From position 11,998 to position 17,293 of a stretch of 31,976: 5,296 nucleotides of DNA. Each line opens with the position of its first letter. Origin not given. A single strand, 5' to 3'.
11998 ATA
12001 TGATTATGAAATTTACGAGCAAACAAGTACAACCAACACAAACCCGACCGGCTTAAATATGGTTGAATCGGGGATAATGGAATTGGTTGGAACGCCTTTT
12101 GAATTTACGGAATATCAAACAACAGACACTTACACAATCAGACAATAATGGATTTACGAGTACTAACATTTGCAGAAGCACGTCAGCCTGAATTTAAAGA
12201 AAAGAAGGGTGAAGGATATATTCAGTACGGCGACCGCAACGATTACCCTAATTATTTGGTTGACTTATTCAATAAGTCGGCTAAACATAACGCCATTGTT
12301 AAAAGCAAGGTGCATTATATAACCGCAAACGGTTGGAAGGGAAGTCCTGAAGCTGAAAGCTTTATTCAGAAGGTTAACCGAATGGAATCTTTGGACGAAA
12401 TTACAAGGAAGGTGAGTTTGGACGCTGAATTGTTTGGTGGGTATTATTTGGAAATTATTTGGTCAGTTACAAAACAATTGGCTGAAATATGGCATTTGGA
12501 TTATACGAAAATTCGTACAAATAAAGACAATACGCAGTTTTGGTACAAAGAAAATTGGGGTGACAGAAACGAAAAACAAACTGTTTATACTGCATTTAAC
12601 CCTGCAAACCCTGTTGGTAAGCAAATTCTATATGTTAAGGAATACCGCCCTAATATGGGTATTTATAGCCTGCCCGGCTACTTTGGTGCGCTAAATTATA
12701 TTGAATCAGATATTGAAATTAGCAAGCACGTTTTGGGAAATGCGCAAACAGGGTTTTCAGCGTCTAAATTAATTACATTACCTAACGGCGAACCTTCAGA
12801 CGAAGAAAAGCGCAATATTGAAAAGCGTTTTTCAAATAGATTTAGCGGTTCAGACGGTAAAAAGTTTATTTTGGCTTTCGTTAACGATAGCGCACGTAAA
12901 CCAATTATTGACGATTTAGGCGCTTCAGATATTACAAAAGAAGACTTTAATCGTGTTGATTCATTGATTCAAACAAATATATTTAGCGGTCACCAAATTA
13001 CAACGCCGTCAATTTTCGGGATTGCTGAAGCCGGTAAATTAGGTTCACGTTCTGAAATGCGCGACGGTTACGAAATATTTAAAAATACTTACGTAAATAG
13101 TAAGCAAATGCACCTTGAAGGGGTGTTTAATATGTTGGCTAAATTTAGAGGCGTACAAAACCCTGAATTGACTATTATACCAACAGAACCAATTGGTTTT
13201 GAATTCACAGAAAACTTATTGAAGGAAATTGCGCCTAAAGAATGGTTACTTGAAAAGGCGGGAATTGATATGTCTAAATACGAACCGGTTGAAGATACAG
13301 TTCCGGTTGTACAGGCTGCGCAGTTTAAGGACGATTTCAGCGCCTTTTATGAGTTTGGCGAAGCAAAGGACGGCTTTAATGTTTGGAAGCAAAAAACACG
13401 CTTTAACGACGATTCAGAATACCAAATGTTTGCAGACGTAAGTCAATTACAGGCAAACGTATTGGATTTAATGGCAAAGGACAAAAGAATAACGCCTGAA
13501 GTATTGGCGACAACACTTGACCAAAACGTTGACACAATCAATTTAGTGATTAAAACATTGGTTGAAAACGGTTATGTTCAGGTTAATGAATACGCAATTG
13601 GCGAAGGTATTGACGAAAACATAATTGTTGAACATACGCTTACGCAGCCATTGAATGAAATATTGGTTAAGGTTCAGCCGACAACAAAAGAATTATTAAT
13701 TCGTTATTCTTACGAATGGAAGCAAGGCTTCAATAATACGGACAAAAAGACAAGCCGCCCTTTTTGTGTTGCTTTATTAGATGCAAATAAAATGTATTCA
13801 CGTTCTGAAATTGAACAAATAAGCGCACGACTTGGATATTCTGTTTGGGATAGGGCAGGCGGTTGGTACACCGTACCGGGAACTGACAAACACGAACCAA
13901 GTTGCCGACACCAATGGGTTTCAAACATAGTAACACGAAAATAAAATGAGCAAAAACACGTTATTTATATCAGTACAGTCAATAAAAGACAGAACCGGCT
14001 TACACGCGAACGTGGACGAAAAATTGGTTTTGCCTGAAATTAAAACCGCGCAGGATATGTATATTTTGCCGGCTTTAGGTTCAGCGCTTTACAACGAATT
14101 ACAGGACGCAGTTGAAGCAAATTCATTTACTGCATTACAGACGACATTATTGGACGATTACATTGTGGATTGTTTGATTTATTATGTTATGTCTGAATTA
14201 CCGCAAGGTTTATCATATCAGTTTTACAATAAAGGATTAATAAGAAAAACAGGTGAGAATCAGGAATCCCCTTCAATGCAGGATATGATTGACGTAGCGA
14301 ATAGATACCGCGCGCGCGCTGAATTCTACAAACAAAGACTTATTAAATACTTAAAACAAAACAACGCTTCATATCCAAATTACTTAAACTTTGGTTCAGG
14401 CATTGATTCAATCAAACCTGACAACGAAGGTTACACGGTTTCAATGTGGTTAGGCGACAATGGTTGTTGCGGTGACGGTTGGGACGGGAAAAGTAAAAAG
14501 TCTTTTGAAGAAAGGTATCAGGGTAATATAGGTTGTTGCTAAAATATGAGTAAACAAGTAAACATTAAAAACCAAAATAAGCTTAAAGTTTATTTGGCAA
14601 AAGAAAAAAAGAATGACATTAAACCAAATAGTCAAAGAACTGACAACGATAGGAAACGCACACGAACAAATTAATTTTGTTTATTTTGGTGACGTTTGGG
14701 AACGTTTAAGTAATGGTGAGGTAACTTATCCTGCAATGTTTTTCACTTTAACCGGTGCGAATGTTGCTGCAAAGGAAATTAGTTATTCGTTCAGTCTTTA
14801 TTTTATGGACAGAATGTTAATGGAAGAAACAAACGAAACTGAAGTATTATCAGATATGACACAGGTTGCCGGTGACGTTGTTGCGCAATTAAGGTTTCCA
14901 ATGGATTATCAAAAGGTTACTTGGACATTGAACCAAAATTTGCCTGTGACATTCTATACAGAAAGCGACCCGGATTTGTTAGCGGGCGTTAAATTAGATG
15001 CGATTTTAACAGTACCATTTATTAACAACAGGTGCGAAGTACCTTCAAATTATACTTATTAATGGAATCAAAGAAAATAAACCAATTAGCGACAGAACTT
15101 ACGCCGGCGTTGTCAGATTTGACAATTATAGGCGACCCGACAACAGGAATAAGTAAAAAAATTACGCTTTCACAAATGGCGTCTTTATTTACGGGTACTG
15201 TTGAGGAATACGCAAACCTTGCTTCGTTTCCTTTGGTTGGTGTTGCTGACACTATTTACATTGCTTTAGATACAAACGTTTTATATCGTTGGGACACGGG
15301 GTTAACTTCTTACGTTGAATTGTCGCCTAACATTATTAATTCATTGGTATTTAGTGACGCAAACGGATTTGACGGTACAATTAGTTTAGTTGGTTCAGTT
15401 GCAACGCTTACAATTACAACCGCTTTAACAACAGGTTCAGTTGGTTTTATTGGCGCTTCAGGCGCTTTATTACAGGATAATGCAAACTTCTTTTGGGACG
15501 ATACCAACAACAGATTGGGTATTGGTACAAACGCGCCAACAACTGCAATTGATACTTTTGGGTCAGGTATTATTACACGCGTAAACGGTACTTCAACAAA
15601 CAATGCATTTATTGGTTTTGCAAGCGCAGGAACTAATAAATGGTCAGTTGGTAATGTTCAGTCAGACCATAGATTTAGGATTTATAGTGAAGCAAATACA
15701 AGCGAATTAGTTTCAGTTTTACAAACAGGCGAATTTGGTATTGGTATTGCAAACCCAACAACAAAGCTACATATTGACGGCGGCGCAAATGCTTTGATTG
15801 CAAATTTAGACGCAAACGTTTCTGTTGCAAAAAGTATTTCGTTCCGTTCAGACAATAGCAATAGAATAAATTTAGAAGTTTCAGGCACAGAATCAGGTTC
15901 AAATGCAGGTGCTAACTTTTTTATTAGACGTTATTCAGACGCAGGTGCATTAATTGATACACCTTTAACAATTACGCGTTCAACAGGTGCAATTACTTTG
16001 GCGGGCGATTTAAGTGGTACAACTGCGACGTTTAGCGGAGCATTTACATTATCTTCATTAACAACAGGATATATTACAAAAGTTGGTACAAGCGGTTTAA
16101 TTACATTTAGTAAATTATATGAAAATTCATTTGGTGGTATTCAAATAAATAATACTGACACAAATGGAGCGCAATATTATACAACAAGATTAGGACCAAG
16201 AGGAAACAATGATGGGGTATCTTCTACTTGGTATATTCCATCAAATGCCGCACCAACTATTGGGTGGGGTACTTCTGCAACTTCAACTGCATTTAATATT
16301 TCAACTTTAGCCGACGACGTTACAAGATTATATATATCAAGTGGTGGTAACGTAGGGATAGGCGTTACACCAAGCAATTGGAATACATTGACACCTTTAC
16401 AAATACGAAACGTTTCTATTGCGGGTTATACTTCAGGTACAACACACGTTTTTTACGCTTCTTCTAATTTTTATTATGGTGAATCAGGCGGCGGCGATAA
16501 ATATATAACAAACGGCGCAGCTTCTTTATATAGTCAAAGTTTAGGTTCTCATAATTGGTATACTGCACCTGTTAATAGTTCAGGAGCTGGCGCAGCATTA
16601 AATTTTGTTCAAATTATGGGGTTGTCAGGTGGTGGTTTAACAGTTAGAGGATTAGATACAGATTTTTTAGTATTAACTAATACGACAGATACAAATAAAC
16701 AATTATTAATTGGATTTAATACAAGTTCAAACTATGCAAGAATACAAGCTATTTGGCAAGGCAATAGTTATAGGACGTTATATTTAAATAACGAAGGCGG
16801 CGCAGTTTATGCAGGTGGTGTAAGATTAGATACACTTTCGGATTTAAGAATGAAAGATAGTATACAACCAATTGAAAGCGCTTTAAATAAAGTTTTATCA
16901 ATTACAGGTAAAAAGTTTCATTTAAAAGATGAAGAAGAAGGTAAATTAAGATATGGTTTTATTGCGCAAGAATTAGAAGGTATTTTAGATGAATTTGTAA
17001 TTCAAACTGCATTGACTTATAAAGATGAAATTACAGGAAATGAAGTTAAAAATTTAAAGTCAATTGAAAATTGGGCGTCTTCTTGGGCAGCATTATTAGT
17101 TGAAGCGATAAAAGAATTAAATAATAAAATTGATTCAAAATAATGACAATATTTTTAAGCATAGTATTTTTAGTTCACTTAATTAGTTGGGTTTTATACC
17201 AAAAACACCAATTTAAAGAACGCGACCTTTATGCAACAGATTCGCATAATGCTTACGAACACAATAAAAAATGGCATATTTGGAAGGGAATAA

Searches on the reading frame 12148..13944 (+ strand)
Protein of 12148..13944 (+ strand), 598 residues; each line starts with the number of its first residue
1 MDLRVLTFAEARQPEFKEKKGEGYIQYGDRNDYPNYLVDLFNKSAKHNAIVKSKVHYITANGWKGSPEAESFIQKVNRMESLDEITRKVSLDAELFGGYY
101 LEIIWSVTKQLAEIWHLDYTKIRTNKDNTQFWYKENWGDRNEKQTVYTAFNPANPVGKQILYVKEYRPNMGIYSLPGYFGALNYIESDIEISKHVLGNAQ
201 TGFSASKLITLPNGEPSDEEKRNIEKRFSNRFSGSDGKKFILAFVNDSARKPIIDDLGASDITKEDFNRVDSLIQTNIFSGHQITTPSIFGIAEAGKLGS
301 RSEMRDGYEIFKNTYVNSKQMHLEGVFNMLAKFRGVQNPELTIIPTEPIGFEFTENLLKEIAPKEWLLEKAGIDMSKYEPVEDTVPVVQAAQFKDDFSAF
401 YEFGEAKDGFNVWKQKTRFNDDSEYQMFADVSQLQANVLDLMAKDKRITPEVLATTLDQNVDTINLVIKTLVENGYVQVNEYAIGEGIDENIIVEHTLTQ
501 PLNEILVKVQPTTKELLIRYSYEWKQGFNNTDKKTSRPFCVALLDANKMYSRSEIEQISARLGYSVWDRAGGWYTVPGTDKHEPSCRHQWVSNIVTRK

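Call 10: search_protein_families(library=phrogs, proteins=[window:12148-13944:+], max_evalue=0.001)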
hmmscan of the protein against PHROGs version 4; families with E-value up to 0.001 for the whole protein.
window:12148-13944:+ (598 aa): 4 families
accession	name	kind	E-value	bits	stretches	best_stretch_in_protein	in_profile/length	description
phrog_11226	-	head and packaging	1.3e-31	111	1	6-321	6-351/388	portal protein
phrog_33693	-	head and packaging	5.1e-18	65.8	1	10-306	8-315/560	portal protein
phrog_12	-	head and packaging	1.6e-08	35.1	1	60-237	119-282/646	portal protein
phrog_68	-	head and packaging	5.4e-07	29.6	1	87-183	97-183/344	portal protein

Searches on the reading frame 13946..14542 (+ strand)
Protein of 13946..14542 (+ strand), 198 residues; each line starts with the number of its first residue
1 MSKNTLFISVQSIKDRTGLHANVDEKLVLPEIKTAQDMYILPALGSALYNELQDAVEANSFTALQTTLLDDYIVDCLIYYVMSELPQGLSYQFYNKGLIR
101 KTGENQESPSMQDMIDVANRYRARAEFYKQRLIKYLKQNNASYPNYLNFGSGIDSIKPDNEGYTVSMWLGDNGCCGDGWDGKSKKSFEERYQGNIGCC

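Call 11: search_protein_families(library=phrogs, proteins=[window:13946-14542:+], max_evalue=0.001)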
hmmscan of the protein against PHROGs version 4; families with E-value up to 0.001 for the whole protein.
window:13946-14542:+ (198 aa): 1 family
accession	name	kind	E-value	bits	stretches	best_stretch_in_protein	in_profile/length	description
phrog_35048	-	unknown function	1.4e-10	42.3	1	1-149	1-150/184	-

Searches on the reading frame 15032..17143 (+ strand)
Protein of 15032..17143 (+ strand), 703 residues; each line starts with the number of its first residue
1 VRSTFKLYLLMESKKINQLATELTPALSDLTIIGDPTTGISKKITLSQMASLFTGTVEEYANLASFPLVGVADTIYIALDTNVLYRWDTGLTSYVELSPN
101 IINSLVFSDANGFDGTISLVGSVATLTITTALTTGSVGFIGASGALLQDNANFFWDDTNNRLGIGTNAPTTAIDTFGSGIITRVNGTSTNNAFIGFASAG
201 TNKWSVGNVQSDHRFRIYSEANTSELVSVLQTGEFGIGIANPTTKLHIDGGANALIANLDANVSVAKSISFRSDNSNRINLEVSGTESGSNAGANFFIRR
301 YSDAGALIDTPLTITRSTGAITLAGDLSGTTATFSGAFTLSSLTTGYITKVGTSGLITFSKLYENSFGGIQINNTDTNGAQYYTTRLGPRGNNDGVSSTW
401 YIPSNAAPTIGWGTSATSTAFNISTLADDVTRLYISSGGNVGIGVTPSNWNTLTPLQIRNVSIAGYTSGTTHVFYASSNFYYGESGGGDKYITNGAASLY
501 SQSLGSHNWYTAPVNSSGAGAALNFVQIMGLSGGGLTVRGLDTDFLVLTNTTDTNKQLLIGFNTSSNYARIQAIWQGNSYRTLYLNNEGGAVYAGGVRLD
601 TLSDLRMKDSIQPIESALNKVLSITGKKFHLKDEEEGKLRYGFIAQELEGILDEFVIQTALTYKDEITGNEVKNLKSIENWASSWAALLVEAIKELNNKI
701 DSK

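Call 11: search_protein_families(library=phrogs, proteins=[window:15032-17143:+], max_evalue=0.001)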
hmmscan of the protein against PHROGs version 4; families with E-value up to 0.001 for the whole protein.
window:15032-17143:+ (703 aa): 8 families
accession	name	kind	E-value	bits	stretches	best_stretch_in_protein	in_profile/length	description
phrog_5481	-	tail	6.7e-18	65.6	1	449-702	773-1014/1043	tail fiber protein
phrog_1980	-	tail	1.6e-15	58.3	1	360-701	182-424/449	tail fiber protein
phrog_9942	-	tail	2.9e-13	49.7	1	514-701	860-1035/1178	tail fiber protein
phrog_33119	-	tail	1.3e-07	31.6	1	544-701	489-628/643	long tail fiber protein distal subunit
phrog_15439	-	other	1.8e-07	32.3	1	47-103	59-113/290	peptidase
phrog_4563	-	tail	3.6e-07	30.7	1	589-700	215-322/346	tail fiber protein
phrog_2952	-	tail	4.3e-07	30.3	1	54-92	234-272/488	minor tail protein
phrog_10684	-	unknown function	5.8e-06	27.6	1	46-93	54-98/121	-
